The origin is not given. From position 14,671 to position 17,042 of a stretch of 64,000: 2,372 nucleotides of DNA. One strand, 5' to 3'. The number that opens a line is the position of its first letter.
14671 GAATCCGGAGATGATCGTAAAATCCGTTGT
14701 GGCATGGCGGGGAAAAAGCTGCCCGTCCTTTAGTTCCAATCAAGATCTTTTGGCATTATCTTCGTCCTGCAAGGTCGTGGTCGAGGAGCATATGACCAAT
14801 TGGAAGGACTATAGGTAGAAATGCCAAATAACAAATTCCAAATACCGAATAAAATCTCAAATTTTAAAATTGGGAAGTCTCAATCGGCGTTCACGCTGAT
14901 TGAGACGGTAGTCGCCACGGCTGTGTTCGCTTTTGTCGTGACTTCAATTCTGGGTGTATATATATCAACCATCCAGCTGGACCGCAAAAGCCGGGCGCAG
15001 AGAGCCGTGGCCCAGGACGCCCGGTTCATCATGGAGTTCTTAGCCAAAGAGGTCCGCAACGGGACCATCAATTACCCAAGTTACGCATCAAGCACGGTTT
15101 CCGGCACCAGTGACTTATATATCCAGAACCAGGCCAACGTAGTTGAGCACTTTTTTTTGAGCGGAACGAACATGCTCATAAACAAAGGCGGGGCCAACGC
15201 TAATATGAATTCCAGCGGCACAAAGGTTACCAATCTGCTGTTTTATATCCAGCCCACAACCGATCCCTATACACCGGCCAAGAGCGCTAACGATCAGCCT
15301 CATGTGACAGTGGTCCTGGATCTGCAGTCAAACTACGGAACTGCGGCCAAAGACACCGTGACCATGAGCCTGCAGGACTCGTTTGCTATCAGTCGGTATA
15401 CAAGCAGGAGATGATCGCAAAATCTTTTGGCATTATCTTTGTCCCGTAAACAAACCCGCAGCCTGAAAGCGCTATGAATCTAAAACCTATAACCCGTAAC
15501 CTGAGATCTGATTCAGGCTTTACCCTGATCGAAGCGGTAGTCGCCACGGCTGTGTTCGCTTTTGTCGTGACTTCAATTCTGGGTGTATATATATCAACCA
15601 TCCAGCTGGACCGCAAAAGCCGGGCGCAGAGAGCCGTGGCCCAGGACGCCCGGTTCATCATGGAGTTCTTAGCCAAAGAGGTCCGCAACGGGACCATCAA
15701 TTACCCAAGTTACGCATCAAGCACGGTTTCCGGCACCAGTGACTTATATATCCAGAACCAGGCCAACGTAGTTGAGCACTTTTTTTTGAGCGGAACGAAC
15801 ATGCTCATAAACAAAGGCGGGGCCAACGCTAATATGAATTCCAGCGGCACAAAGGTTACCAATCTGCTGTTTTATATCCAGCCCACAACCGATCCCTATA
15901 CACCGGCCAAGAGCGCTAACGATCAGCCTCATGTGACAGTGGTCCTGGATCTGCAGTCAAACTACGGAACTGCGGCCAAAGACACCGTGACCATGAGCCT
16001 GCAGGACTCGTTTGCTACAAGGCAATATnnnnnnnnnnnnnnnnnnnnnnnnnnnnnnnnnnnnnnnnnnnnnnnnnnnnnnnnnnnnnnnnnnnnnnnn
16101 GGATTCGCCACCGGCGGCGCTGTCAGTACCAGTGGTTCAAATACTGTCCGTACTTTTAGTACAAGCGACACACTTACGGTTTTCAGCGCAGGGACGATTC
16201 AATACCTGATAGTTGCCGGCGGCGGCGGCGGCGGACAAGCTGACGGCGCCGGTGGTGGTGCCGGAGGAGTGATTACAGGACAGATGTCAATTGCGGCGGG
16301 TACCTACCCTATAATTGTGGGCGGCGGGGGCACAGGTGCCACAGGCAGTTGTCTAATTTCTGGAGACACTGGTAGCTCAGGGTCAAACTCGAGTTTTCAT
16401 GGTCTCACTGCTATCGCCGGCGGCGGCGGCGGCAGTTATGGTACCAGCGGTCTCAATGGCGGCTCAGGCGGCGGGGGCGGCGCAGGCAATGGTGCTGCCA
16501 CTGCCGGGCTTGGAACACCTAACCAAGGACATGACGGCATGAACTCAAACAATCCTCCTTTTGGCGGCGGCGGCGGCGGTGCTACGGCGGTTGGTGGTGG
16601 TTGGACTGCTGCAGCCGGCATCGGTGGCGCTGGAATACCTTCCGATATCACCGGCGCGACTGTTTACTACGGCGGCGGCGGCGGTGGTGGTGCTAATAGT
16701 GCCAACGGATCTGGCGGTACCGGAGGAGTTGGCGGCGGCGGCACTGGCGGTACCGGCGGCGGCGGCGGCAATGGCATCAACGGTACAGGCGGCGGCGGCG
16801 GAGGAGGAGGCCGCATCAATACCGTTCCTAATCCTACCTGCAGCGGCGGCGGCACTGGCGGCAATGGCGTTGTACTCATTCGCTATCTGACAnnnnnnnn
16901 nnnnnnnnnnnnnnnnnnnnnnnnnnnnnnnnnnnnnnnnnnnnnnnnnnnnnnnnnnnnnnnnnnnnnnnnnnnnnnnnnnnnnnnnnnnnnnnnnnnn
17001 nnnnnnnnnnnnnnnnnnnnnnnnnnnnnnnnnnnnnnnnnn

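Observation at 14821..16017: Exact 482-bp tandem duplication creating a short pilin gene identical to the giant gene's pilin domain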

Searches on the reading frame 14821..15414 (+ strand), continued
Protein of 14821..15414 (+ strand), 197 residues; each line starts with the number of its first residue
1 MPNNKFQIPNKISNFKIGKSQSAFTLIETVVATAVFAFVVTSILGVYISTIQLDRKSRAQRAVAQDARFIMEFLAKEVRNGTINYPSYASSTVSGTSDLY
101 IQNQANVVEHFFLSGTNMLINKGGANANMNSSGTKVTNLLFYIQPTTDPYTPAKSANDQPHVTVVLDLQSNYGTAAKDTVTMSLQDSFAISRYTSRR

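Call 48: find_encoding_contigs(protein=P0175, flank=6000, max_places=3)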
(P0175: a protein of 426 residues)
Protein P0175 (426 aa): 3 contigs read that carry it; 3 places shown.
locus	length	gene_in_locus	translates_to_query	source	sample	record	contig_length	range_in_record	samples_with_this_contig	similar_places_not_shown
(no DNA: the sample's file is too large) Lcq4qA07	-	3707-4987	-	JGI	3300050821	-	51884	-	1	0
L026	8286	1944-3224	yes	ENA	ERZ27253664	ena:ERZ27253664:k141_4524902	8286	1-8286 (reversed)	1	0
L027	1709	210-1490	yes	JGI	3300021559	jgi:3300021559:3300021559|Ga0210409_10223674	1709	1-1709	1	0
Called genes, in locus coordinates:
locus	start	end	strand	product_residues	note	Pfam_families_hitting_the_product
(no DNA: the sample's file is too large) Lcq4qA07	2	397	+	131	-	?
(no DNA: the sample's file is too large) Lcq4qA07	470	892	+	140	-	-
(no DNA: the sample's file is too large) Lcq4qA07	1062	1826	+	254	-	PF06750:A24_N_bact, PF01478:Peptidase_A24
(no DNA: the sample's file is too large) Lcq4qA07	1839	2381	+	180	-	PF07963:N_methyl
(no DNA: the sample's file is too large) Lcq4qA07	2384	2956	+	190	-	PF07963:N_methyl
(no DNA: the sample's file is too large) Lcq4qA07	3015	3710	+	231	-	-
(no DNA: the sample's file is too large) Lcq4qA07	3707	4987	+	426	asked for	PF07953:Toxin_R_bind_N (weak), PF13385:Laminin_G_3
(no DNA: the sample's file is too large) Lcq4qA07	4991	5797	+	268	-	-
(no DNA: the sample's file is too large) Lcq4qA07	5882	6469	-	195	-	PF01476:LysM, PF23473:LysM3_LYK4_5 (faint), PF01476:LysM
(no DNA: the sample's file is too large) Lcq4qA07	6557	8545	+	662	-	PF22745:Nlig-Ia, PF01653:DNA_ligase_aden, PF03120:OB_DNA_ligase, PF14520:HHH_5 (faint), PF12826:HHH_2, PF00533:BRCT, PF12738:PTCB-BRCT (weak)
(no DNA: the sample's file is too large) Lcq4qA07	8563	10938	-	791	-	PF00479:G6PD_N, PF02781:G6PD_C, PF03446:NAD_binding_2, PF00393:6PGD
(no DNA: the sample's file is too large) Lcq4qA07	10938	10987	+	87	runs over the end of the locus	-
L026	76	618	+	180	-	PF07963:N_methyl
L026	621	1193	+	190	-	PF07963:N_methyl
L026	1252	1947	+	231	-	-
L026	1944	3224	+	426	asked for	PF07953:Toxin_R_bind_N (weak), PF13385:Laminin_G_3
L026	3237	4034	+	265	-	-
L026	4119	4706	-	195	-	PF01476:LysM, PF23473:LysM3_LYK4_5 (faint), PF01476:LysM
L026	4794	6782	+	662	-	PF22745:Nlig-Ia, PF01653:DNA_ligase_aden, PF03120:OB_DNA_ligase, PF14520:HHH_5 (faint), PF12826:HHH_2, PF00533:BRCT, PF12738:PTCB-BRCT (weak)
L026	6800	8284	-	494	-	?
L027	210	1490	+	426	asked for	PF07953:Toxin_R_bind_N (weak), PF13385:Laminin_G_3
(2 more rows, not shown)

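Call 50: fold_search(model_id=the predicted structure, library=pdb)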
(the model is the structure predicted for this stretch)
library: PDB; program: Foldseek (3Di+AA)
matches with E <= 10: 432; with E <= 0.001: 0
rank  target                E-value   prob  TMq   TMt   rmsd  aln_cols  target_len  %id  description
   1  3szi_E                3.1e-01  0.25  0.20  0.30   9.0       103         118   11  Structure of apo shwanavidin (P21 form) (released 2012-04-25)
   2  2byo                  4.1e-01  0.10  0.13  0.14  17.0       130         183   10  Crystal structure of Mycobacterium tuberculosis lipoprotein LppX (Rv2945c) (released 2006-03-22)
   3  3szh_E                4.5e-01  0.21  0.20  0.30   9.1       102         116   11  Crystal structure of apo shwanavidin (P1 form) (released 2012-04-11)
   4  3szh_D                4.8e-01  0.23  0.20  0.31   9.2        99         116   13  Crystal structure of apo shwanavidin (P1 form) (released 2012-04-11)
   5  6t30_B                5.1e-01  0.08  0.16  0.23  16.9       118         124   11  Streptavidin variants harbouring an artificial organocatalyst based cofactor (released 2020-11-18)
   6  3szi_L                5.3e-01  0.20  0.20  0.29   9.1       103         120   11  Structure of apo shwanavidin (P21 form) (released 2012-04-25)
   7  3wzn_A                5.7e-01  0.06  0.16  0.21  15.4       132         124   14  Crystal structure of the core streptavidin mutant V21 (Y22S/N23D/S27D/Y83S/R84K/E101D/R103K/E116N) complexed with biot (released 2015-02-18)
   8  3szj_A                6.7e-01  0.21  0.21  0.32   8.5       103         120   12  Structure of the shwanavidin-biotin complex (released 2012-04-11)
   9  3t2w                  6.7e-01  0.18  0.20  0.31   8.7       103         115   12  Crystal structure of shwanavidin (F43A) - biotin complex (released 2012-04-11)
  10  3szi_K                7.4e-01  0.20  0.21  0.31   8.6       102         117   11  Structure of apo shwanavidin (P21 form) (released 2012-04-25)
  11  3szi_B                7.4e-01  0.15  0.19  0.30   9.6        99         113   12  Structure of apo shwanavidin (P21 form) (released 2012-04-25)
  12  3x00_A                7.4e-01  0.12  0.22  0.31   9.2       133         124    9  Crystal structure of the core streptavidin mutant V212 (Y22S/N23D/S27D/S45N/Y83S/R84K/E101D/R103K/E116N) complexed wit (released 2015-01-21)
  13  3szi_A                8.8e-01  0.18  0.21  0.32   8.5       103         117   11  Structure of apo shwanavidin (P21 form) (released 2012-04-25)
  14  2frs_B                8.8e-01  0.08  0.14  0.19  14.7       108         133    8  Crystal structure of the f15w mutant of apo-cellular retinoic acid binding protein type ii at 1.51 angstroms resolutio (released 2006-09-19)
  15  3szi_F                9.3e-01  0.15  0.20  0.30   9.0       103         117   11  Structure of apo shwanavidin (P21 form) (released 2012-04-25)
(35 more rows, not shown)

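Call 52: search_protein_families(library=ncbifam, proteins=[window:14821-15414:+], max_evalue=0.1)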
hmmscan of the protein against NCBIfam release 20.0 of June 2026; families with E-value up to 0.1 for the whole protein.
window:14821-15414:+ (197 aa): 10 families
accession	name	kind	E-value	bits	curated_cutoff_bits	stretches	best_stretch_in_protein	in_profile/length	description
NF038304.1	EPS_HpsC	equivalog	3.7e-08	33.3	200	1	5-80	4-79/318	hormogonium polysaccharide secretion pseudopilin HpsC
NF041013.1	T4P_ComGE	equivalog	8.9e-08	32.1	49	1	19-67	1-49/83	competence type IV pilus minor pilin ComGE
NF041002.1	pilin_ComGF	equivalog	0.00026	21.2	80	1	21-83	1-61/139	competence type IV pilus minor pilin ComGF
TIGR02599.1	TIGR02599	subfamily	0.00031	20.1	256.5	1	23-122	1-104/361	Verru_Chthon cassette protein C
NF047828.1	T3SSXpsI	equivalog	0.012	15.6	150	1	21-63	1-44/132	type II secretion system protein XpsI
TIGR01707.1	gspI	equivalog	0.016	15.7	44.35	1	24-47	2-25/101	type II secretion system minor pseudopilin GspI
NF038303.1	EPS_HpsB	equivalog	0.018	15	150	1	20-98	1-71/211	hormogonium polysaccharide secretion pseudopilin HpsB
TIGR02532.1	IV_pilin_GFxxxE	domain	0.021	14.7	16.3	1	21-41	1-21/24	prepilin-type N-terminal cleavage/methylation domain-containing protein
NF005215.0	PRK06702.1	equivalog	0.028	13.3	709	1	42-166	275-399/432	bifunctional O-acetylhomoserine aminocarboxypropyltransferase/cysteine synthase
TIGR01711.1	gspJ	equivalog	0.03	14.1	64.85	1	23-79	2-58/192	type II secretion system minor pseudopilin GspJ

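Call 62: list_cluster_members(proteins=[P0005, P0040, P0018, P0009, P0013, P0024, P0030, P0033, P0034, P0047])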
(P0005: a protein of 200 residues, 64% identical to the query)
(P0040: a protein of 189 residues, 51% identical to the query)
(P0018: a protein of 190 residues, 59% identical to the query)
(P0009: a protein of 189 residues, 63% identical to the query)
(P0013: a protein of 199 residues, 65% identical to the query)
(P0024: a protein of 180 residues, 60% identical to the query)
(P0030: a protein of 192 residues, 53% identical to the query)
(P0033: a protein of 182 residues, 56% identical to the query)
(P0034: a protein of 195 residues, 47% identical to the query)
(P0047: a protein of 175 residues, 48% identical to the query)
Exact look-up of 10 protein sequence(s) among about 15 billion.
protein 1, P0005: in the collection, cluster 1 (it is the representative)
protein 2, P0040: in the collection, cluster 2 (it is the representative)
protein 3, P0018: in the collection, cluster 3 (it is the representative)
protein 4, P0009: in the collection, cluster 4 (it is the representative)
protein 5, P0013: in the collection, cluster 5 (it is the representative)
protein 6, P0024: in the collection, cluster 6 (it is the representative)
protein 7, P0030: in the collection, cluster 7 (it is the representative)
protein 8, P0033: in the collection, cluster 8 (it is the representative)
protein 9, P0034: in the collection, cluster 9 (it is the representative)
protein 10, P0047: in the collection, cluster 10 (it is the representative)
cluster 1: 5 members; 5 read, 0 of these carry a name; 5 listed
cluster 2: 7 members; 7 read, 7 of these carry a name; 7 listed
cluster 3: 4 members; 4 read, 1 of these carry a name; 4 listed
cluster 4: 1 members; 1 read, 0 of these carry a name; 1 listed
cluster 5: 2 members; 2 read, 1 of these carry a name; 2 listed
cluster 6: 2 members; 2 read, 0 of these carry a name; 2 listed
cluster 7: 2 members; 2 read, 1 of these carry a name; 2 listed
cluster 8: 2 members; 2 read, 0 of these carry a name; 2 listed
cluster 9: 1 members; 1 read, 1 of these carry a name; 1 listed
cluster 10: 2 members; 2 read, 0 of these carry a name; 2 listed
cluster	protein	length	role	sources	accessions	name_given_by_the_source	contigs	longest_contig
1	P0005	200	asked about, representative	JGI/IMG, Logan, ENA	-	-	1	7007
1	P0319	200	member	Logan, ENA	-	-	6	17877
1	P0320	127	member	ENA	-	-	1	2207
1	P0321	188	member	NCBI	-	-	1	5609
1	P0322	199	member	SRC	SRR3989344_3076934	-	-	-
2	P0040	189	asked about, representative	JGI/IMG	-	Tfp pilus assembly protein PilW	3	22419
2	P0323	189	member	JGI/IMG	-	type II secretory pathway component PulJ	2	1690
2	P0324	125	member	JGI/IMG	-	hypothetical protein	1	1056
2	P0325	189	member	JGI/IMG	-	type II secretory pathway component PulJ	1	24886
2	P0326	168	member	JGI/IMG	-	hypothetical protein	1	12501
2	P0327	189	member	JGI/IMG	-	type II secretory pathway component PulJ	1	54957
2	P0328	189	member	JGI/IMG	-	Tfp pilus assembly protein PilW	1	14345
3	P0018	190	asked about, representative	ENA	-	-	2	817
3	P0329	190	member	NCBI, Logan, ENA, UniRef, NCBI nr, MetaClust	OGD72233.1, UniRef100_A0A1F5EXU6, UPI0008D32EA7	hypothetical protein A3D09_02905 [Candidatus Collierbacteria bacterium ... | Type II secretion system protein J n=1 Tax=Candidatus Collierbacteria bacterium ... | MAG: hypothetical protein A3D09_02905 [Candidatus Collierbacteria bacterium ...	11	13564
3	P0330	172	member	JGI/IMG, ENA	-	-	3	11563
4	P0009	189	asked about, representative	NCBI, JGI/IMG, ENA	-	-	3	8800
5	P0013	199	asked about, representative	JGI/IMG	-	type II secretory pathway pseudopilin PulG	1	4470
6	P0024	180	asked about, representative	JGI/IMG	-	-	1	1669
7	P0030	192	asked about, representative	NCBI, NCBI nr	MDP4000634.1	MAG: prepilin-type N-terminal cleavage/methylation domain-containing protein [bacterium] | prepilin-type N-terminal cleavage/methylation domain-containing protein [bacterium]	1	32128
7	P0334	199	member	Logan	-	-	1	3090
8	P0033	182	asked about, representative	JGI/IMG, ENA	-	-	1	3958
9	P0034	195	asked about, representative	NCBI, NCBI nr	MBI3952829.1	MAG: hypothetical protein HY336_02640 [Candidatus Doudnabacteria bacterium] | hypothetical protein [Candidatus Doudnabacteria bacterium]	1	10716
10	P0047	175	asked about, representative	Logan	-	-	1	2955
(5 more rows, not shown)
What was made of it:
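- On GspJ/PilW-type minor pilin: Some sources name homologues PulJ or PilW (call 62).
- The GspJ/PilW assignment rests on gene order, on source annotations (PulJ/PilW, call 62) and on sub-threshold HMM hits (call 52).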

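Call 64: find_encoding_contigs(protein=P0330, flank=1500, max_places=4)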
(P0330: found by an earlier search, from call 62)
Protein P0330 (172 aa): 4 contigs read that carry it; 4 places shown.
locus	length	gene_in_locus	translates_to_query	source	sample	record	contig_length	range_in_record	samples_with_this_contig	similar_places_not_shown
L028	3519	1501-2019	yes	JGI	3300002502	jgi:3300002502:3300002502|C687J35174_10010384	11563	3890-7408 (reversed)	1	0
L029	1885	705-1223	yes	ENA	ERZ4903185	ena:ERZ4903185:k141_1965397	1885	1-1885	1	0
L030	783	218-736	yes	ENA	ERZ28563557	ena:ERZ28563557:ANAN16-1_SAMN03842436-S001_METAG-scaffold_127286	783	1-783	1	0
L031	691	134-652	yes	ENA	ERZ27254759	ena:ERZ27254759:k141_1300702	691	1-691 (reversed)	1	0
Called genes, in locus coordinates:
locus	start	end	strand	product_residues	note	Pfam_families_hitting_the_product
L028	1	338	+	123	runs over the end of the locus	PF01541:GIY-YIG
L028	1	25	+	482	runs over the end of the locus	PF07691:PA14 (faint)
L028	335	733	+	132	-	-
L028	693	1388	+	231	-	-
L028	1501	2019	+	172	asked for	-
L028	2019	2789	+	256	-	-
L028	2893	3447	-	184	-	PF01476:LysM, PF23457:LysM2_NFP (faint), PF23473:LysM3_LYK4_5 (faint), PF01476:LysM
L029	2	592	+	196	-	?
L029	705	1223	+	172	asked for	-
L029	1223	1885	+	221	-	?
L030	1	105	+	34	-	?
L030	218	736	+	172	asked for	-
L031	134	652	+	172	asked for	-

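Call 65: find_encoding_contigs(protein=P0334, flank=1500, max_places=3)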
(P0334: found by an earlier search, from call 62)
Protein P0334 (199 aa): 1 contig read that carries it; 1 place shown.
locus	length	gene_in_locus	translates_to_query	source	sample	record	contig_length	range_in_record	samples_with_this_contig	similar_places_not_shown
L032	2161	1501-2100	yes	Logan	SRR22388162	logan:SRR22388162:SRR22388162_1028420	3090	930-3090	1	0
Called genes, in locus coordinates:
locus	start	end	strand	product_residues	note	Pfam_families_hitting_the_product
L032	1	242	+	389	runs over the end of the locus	?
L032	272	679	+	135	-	-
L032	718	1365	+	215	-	-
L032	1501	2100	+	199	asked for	-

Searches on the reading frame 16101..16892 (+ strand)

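Call 58: search_protein_families(library=pfam, proteins=[window:16101-16892:+], max_evalue=0.01)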
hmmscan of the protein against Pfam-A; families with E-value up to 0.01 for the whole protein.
window:16101-16892:+ (264 aa): 1 family
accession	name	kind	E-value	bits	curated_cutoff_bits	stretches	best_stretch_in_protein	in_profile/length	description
PF21722.4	Gly_rich_2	-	5.6e-19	69.5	24.3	1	26-262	9-225/226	Glycine-rich domain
